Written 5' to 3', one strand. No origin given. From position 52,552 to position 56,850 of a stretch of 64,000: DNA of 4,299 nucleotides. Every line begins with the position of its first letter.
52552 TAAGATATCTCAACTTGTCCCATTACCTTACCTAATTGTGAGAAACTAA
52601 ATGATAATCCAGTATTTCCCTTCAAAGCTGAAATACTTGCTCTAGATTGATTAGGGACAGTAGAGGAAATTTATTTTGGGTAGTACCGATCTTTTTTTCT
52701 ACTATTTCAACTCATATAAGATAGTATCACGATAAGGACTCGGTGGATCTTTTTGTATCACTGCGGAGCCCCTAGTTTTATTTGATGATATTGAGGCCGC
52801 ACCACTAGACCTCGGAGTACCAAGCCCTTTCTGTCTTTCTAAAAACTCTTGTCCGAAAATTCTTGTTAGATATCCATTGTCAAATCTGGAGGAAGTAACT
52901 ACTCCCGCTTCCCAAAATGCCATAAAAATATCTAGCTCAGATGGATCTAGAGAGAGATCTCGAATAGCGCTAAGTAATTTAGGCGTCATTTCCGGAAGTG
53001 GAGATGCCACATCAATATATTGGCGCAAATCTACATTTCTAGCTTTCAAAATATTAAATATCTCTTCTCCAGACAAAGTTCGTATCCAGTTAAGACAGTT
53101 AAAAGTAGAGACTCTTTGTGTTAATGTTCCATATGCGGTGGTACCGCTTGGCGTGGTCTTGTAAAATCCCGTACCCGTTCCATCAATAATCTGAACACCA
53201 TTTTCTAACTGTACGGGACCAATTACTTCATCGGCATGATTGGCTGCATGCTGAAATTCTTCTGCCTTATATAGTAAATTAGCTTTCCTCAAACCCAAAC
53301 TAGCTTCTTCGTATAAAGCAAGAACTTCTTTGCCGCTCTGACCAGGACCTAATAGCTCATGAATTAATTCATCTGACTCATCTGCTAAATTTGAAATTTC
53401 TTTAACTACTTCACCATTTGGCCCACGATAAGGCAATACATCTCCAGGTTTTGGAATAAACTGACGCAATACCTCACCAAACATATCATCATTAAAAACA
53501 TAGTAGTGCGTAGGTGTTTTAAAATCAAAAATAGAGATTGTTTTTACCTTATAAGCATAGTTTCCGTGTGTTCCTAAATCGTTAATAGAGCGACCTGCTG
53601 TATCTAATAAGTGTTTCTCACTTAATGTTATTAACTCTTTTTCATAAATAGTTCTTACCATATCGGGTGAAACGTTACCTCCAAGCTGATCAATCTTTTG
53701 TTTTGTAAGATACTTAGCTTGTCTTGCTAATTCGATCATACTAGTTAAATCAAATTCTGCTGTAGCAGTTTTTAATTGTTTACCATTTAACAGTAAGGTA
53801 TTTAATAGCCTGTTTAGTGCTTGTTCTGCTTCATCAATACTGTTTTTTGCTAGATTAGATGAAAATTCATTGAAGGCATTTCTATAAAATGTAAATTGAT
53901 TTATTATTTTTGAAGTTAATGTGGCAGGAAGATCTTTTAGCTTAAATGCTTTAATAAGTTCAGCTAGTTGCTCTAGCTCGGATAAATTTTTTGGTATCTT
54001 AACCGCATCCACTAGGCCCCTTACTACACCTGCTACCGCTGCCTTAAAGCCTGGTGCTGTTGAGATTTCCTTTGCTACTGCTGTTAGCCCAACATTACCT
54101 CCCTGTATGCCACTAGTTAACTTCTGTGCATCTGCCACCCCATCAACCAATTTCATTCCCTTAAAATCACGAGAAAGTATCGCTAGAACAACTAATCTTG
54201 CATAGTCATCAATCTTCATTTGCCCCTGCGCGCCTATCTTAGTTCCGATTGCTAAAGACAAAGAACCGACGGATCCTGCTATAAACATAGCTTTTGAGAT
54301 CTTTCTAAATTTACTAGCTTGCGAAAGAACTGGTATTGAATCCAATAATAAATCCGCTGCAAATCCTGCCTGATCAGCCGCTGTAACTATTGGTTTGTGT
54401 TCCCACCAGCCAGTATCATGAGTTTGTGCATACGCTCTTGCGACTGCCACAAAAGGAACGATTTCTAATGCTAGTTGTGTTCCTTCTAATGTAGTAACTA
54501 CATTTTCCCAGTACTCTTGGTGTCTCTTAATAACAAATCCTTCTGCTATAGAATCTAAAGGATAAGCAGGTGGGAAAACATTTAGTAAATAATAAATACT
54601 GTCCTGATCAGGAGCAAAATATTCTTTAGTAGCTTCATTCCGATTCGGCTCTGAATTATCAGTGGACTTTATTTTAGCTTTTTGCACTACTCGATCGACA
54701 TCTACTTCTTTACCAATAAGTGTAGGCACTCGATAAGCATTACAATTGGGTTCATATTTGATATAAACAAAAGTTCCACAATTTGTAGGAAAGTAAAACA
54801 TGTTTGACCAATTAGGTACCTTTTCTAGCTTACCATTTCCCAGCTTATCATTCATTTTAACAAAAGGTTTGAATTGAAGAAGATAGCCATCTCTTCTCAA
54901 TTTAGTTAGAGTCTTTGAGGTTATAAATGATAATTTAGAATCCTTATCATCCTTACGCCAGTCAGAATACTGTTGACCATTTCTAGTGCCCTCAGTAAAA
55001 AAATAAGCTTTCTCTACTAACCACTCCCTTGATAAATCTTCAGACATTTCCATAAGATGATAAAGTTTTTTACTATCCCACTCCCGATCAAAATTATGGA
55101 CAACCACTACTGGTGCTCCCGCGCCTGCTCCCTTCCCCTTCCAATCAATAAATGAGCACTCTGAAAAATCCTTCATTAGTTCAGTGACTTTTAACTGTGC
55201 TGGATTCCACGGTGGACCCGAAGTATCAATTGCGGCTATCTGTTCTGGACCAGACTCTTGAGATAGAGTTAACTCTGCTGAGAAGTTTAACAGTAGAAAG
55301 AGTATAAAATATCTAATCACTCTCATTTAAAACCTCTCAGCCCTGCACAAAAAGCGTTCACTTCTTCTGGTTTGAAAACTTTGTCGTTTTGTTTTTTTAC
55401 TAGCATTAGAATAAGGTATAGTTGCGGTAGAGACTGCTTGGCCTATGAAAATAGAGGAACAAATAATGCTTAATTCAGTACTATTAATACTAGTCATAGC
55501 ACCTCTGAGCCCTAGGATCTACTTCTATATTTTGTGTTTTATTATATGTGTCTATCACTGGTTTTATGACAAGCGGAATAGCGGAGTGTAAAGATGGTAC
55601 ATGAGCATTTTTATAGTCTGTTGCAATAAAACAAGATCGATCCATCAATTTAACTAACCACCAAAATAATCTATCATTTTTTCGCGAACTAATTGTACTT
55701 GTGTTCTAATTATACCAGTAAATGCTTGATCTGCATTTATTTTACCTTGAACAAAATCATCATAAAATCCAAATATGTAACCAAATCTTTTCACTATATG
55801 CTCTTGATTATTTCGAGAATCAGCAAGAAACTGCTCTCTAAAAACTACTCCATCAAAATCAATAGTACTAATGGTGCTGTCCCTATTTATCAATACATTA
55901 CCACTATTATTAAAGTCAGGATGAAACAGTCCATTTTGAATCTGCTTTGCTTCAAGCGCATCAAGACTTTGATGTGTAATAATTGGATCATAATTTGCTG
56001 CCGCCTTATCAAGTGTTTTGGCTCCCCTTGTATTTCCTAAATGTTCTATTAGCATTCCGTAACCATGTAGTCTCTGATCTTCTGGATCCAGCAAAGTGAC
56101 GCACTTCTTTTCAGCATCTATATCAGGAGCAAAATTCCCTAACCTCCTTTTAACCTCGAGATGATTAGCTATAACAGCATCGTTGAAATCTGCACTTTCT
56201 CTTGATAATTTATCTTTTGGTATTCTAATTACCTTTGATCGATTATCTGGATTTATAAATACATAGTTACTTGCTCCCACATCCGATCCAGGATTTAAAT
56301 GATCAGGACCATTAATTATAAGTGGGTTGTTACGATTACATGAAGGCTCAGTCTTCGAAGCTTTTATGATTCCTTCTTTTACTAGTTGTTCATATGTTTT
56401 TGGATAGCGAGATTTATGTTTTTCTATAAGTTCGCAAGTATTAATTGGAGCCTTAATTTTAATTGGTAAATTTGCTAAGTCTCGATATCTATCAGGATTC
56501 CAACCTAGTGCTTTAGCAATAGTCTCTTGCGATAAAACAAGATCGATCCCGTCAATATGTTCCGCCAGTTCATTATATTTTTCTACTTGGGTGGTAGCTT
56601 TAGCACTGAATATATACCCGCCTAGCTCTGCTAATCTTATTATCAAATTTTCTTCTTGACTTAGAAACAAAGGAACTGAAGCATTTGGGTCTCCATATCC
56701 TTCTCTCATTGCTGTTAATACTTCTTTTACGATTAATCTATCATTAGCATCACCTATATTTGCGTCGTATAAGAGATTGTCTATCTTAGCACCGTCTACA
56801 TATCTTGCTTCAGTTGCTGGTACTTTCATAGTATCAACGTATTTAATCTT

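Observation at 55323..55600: Gene fragments acting like silent cassettes: frameshifted and degenerate copies of the surface protein's C-terminal module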

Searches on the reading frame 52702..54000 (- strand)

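Call 50: search_protein_families(library=pfam, proteins=[window:52702-54000:-], max_evalue=1)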
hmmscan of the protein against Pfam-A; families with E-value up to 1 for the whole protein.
window:52702-54000:- (432 aa): 1 family
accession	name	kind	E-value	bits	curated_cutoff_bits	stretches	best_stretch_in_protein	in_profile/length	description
PF08239.17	SH3_3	-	0.074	13.7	27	1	253-290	9-47/54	Bacterial SH3 domain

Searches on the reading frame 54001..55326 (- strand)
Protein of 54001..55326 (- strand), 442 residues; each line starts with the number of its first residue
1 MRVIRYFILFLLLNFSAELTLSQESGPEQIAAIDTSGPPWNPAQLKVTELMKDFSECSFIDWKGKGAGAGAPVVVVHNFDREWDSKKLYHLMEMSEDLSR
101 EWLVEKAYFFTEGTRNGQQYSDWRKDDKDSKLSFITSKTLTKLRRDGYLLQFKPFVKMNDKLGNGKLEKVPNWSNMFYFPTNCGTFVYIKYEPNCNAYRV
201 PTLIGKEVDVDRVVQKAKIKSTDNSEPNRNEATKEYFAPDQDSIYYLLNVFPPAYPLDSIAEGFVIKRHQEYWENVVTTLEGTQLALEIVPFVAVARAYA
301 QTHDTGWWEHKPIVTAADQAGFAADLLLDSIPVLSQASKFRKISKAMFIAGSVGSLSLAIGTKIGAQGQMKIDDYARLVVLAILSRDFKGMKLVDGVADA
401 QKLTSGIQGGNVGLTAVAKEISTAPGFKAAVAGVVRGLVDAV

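Call 50: search_protein_families(library=pfam, proteins=[window:54001-55326:-], max_evalue=1)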
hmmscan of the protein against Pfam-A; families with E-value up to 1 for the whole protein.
window:54001-55326:- (442 aa): 0 families

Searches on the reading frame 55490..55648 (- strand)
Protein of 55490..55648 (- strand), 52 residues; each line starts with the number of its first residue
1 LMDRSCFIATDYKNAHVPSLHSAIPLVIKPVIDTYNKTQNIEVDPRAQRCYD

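Call 44: find_encoding_contigs(protein=window:55490-55648:-, flank=10000)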
Protein window:55490-55648:- (52 aa): no gene with exactly this product is on record in the collection.

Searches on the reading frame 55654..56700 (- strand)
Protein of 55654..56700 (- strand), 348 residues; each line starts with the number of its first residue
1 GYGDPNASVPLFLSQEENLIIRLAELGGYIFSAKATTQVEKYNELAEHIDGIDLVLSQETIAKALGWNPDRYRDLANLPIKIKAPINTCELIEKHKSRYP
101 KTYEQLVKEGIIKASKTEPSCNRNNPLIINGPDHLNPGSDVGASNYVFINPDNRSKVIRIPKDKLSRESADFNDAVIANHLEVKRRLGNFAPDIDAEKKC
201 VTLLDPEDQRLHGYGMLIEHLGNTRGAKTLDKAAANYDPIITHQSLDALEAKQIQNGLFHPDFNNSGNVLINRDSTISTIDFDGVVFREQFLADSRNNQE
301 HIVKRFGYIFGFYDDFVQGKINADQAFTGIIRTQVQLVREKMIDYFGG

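Call 50: search_protein_families(library=pfam, proteins=[window:55654-56700:-], max_evalue=1)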
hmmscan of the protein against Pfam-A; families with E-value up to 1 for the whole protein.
window:55654-56700:- (348 aa): 1 family
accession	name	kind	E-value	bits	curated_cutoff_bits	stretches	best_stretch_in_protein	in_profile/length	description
PF03109.22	ABC1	-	0.18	11.4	22.9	1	241-282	171-211/244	ABC1 atypical kinase-like domain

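Call 70: predict_structure(protein=window:55657-56700:-)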
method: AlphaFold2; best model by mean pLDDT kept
length: 348 residues; sequences in the alignment: 1
mean_pLDDT: 35.5   pTM: 0.23
mean pLDDT of the five models: 35.5, 31.2, 30.8, 28.7, 27.6
residues with pLDDT >= 90: 1; 70-90: 16; 50-70: 25; < 50: 306
segments of 3 or more residues with pLDDT < 50: 1-297, 341-348
pLDDT, mean of each block of 10 residues (from residue 1): 30 29 34 30 32 36 40 33 33 41 42 33 29 29 28 29 31 30 30 26 24 24 27 26 25 26 27 28 32 46 61 80 75 58 40
secondary structure, 60 per line:
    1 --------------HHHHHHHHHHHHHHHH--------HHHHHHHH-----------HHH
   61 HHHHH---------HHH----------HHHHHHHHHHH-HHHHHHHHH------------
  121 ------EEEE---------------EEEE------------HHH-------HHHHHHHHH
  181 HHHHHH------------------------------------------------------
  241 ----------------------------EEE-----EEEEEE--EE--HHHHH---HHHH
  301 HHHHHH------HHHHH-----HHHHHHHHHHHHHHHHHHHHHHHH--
elements in order: H15-30 H39-46 H58-65 H88-98 H100-108 E127-130 E146-149 H172-186 E269-271 E277-282 H289-293 H297-306 H313-317 H323-346
